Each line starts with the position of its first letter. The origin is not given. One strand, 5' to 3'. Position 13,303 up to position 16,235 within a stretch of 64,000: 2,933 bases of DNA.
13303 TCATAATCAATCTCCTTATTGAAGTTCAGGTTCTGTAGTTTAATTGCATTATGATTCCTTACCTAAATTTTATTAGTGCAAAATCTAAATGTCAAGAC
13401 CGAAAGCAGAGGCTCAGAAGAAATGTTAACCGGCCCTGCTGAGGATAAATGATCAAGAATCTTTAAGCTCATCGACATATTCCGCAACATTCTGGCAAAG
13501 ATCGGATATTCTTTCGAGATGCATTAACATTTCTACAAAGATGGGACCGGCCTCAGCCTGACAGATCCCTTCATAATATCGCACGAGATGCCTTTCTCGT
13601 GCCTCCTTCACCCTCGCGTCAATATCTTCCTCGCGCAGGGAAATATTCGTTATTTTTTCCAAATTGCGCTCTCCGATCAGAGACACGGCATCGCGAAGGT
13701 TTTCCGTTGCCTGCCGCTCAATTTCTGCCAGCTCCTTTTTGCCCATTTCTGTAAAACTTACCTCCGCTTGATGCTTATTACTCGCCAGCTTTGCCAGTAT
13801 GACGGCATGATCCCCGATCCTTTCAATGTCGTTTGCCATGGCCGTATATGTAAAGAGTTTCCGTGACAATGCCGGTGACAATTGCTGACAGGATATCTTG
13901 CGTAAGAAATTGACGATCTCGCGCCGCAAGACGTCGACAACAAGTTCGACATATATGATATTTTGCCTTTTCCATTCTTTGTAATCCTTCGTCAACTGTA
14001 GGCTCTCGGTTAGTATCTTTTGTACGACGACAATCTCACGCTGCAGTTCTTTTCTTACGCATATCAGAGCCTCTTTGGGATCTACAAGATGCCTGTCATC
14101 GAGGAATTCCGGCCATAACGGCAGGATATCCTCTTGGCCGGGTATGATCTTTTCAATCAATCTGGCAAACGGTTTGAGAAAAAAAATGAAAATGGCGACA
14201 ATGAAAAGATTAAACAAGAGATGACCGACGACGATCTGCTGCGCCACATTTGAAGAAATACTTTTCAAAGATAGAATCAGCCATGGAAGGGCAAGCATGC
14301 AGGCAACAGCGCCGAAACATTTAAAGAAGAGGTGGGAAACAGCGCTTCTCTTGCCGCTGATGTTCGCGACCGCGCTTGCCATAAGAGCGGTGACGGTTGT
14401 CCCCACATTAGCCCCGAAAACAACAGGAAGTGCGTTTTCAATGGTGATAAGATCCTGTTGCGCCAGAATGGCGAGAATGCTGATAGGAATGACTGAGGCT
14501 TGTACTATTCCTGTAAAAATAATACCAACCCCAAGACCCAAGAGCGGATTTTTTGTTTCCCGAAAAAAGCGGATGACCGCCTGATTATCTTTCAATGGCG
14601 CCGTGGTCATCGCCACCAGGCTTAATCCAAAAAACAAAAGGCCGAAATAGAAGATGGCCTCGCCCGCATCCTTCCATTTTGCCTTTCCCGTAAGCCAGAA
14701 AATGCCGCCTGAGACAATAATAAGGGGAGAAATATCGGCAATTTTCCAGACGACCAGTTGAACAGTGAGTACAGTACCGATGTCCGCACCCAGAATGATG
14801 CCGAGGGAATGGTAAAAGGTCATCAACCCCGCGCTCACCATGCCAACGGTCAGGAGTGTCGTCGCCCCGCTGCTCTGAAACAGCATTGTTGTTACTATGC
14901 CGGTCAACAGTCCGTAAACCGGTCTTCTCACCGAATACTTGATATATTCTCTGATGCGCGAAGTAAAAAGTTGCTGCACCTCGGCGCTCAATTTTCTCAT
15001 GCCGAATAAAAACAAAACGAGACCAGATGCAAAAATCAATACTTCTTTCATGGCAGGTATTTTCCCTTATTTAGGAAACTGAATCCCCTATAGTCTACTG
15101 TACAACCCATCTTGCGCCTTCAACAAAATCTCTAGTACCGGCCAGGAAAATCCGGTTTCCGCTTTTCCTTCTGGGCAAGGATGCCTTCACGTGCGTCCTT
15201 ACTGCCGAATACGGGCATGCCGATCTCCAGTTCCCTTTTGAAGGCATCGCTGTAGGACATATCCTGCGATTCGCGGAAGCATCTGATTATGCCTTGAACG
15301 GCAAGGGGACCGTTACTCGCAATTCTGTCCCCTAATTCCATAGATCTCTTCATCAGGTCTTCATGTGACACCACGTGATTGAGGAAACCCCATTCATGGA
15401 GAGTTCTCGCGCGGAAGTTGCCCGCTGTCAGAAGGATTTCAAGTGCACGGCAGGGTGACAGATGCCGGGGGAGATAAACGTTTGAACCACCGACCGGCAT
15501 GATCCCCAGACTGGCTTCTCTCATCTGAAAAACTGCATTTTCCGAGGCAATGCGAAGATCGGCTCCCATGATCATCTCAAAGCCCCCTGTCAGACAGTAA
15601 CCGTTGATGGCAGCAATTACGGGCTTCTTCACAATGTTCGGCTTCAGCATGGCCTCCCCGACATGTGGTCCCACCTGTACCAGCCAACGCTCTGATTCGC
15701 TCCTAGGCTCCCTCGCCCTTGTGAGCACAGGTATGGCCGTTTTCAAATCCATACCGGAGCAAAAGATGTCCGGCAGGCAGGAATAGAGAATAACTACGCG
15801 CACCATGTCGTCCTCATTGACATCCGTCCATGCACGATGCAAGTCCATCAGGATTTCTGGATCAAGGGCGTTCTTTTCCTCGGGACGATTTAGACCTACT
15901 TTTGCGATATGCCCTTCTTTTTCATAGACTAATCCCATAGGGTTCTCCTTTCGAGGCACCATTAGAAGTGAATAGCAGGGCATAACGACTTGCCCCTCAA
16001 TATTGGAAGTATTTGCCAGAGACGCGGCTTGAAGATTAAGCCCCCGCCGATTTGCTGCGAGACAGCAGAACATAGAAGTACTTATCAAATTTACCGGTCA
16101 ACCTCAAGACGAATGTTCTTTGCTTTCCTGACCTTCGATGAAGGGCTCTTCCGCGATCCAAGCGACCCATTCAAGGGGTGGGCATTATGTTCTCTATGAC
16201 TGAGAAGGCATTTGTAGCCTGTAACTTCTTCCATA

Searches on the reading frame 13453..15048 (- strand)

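Call 59: search_protein_families(library=pfam, proteins=[window:13453-15048:-], max_evalue=0.00001)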
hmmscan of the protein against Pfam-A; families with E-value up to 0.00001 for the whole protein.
window:13453-15048:- (531 aa): 2 families
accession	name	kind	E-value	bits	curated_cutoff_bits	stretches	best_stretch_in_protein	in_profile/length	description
PF02690.20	Na_Pi_cotrans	-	5.3e-51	172.7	29.1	2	12-145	1-135/137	Na+/Pi-cotransporter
PF01895.24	PhoU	-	1.7e-19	70.4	23.5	2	341-421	7-88/89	PhoU domain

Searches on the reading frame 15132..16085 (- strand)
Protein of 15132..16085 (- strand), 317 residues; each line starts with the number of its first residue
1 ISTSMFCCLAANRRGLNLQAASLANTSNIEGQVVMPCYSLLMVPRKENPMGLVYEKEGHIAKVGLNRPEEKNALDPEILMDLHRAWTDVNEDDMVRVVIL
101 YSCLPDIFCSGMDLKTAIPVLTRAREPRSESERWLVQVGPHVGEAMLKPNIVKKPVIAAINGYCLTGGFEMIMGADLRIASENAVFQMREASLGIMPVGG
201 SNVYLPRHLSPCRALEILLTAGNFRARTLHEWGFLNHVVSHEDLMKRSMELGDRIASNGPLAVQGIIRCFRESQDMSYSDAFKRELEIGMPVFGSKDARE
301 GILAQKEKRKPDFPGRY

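Call 59: search_protein_families(library=pfam, proteins=[window:15132-16085:-], max_evalue=0.00001)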
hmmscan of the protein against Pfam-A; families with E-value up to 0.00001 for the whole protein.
window:15132-16085:- (317 aa): 2 families
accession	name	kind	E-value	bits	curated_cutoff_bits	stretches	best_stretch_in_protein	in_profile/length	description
PF00378.25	ECH_1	-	6.3e-50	170.3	27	1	56-315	2-250/251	Enoyl-CoA hydratase/isomerase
PF16113.10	ECH_2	-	7.2e-30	105.1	27.2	1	62-246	3-179/335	Enoyl-CoA hydratase/isomerase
